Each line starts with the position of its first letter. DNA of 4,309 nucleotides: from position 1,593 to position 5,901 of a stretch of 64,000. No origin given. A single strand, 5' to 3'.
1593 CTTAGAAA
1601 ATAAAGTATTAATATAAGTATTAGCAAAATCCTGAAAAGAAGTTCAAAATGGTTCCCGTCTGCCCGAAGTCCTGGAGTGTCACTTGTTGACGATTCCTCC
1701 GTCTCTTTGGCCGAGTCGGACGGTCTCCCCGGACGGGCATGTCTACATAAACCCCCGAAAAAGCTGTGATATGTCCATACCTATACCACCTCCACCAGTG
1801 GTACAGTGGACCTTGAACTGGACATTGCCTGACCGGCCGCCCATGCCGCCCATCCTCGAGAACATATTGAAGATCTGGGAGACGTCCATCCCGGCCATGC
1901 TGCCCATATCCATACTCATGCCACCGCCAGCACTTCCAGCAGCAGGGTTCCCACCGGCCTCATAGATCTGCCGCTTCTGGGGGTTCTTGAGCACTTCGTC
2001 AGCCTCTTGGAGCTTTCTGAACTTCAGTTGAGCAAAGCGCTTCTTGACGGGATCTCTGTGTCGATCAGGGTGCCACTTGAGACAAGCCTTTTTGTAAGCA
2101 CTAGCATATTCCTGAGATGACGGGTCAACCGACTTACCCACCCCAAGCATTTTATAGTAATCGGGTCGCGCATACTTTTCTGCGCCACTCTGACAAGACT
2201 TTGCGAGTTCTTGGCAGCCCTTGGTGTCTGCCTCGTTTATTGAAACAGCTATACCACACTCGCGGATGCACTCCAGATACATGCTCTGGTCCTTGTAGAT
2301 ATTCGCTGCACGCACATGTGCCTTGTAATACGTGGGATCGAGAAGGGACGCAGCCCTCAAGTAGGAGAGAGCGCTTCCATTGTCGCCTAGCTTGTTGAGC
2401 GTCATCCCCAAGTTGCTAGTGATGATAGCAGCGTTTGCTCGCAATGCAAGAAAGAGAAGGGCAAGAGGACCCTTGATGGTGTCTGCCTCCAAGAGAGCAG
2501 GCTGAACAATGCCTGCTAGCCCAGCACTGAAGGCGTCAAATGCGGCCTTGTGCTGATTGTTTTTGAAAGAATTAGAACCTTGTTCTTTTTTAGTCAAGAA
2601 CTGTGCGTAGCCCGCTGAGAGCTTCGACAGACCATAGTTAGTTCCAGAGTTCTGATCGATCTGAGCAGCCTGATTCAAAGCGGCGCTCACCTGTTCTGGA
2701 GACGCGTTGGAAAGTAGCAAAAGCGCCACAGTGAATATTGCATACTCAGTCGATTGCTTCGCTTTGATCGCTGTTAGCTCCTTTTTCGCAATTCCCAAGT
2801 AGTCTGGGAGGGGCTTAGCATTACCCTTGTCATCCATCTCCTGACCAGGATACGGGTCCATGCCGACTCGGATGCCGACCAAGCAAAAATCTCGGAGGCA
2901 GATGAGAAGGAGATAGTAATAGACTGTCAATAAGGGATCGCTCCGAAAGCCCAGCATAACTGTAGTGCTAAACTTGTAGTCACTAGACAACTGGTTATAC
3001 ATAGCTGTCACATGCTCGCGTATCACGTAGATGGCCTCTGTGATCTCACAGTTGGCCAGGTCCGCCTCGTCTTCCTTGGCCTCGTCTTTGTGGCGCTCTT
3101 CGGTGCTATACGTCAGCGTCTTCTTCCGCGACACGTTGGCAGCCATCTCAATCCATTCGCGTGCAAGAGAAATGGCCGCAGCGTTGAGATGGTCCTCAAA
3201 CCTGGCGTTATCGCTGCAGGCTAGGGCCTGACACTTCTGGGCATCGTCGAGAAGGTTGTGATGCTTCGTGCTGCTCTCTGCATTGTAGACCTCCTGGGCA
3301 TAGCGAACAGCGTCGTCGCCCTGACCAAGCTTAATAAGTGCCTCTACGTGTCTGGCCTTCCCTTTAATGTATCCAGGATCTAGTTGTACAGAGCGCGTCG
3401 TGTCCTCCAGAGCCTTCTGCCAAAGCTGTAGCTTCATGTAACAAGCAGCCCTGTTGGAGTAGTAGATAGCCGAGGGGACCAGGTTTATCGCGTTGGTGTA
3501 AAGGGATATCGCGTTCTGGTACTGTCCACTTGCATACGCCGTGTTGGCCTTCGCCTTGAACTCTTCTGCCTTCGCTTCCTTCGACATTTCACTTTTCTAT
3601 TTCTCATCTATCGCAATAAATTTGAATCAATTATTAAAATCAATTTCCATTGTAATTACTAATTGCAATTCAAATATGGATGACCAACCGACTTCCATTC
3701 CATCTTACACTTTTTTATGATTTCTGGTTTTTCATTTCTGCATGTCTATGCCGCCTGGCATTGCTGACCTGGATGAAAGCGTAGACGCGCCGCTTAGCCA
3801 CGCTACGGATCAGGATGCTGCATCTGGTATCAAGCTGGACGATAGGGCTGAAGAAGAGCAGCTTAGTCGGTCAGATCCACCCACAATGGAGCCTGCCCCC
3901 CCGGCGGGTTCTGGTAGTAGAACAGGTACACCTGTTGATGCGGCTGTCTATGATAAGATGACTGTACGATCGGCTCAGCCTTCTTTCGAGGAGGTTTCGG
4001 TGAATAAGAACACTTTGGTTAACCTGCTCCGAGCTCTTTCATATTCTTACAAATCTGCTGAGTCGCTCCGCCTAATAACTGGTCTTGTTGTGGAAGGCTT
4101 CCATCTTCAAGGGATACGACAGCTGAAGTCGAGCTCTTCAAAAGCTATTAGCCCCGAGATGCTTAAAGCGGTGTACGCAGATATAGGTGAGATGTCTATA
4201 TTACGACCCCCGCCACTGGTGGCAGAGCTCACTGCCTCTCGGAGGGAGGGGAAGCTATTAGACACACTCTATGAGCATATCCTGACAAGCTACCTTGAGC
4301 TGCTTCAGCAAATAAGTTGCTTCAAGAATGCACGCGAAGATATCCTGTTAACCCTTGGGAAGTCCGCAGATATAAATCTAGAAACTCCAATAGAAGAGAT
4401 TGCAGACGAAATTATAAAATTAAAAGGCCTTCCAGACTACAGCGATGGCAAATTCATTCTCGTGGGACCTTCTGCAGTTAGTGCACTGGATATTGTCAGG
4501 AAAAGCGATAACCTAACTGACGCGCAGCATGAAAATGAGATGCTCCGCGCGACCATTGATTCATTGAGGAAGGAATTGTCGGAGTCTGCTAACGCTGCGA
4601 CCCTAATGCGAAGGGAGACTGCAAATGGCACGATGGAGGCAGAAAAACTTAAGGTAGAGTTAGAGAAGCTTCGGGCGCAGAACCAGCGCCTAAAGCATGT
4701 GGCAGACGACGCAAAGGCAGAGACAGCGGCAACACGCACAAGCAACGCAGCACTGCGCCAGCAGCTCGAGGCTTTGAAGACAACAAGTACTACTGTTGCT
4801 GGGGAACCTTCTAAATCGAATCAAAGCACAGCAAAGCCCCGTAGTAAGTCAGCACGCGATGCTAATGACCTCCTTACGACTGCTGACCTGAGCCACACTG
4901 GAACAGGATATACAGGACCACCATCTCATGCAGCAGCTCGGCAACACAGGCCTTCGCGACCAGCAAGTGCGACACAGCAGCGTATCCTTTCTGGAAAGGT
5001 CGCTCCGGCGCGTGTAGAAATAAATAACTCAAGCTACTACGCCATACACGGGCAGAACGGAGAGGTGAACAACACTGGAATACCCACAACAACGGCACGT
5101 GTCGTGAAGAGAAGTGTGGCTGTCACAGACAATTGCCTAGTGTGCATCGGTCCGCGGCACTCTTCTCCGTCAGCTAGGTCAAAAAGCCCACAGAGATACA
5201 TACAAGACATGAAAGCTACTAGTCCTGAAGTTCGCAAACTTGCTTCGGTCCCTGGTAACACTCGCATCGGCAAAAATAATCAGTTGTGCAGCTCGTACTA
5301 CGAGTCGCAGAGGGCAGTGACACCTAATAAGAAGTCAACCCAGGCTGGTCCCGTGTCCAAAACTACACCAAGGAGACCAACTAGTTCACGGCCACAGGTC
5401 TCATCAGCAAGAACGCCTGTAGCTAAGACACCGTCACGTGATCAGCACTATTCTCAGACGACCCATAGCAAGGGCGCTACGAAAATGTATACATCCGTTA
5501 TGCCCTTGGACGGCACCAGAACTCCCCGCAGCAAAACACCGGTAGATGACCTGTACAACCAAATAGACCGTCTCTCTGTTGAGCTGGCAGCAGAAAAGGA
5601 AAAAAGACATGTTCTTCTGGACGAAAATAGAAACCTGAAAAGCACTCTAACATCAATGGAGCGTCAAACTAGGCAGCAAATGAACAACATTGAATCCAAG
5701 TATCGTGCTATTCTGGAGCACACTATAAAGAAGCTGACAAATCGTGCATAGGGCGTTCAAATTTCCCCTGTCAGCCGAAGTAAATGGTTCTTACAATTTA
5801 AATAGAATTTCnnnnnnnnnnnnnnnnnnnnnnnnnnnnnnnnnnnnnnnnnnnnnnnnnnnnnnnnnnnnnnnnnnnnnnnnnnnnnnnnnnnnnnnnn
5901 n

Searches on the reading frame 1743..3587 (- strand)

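Call 42: search_protein_families(library=pfam, proteins=[window:1743-3587:-], max_evalue=0.001)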
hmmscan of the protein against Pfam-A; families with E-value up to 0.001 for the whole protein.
window:1743-3587:- (614 aa): 11 families
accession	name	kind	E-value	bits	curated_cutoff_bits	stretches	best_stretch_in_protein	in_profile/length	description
PF00226.36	DnaJ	-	2.4e-14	53.6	27.8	1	476-543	1-63/63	DnaJ domain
PF07719.23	TPR_2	-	5.5e-13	48.4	27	1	41-72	2-33/34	Tetratricopeptide repeat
PF00515.34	TPR_1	-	3.1e-12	46.2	27.8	1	41-73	2-34/34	Tetratricopeptide repeat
PF14559.12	TPR_19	-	2.6e-07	31.3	25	0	17-60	1-45/68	Tetratricopeptide repeat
PF25575.1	TPR_BSK1_C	-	1.5e-06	28.5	42.2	1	7-71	42-108/118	Serine/threonine-protein kinase BSK1-like, TPR repeats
PF13428.12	TPR_14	-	2.2e-06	28.2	23.5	0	393-429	7-43/44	Tetratricopeptide repeat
PF13424.12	TPR_12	-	5.3e-06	27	30.1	0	387-439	3-56/77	Tetratricopeptide repeat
PF13432.12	TPR_16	-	6.1e-06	27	32.7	1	12-73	2-64/65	Tetratricopeptide repeat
PF13176.12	TPR_7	-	6.7e-05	23.1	27.9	0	13-36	5-28/36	Tetratricopeptide repeat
PF13181.12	TPR_8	-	0.00047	20.5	25.7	0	392-419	6-33/34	Tetratricopeptide repeat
PF25058.1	ARM_TT21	-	0.00086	19.7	27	0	399-443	106-154/155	Tetratricopeptide repeat protein 21 ARM repeat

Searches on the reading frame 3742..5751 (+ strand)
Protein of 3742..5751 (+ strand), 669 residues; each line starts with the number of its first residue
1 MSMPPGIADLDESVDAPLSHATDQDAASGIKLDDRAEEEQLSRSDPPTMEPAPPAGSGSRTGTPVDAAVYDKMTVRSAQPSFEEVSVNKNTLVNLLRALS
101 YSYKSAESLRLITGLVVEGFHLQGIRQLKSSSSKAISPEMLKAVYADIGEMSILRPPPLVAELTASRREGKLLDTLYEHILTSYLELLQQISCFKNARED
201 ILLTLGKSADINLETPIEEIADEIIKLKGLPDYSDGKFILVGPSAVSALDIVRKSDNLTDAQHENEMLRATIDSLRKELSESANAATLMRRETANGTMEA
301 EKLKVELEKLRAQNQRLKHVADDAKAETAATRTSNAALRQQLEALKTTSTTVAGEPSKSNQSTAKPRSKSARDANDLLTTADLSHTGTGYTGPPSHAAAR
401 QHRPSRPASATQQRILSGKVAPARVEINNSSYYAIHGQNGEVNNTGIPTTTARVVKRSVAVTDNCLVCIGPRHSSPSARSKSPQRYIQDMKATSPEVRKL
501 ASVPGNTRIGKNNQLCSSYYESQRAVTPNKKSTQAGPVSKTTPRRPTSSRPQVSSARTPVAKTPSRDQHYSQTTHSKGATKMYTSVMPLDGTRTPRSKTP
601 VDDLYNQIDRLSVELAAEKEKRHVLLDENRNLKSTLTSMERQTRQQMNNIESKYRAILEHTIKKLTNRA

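Call 42: search_protein_families(library=pfam, proteins=[window:3742-5751:+], max_evalue=0.001)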
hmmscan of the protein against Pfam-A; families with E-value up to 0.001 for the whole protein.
window:3742-5751:+ (669 aa): 1 family
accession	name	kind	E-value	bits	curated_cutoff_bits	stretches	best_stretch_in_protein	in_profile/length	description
PF21771.2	CFAP58_CC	-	0.00053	19.5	27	1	249-328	138-217/306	CFAP58 central coiled coil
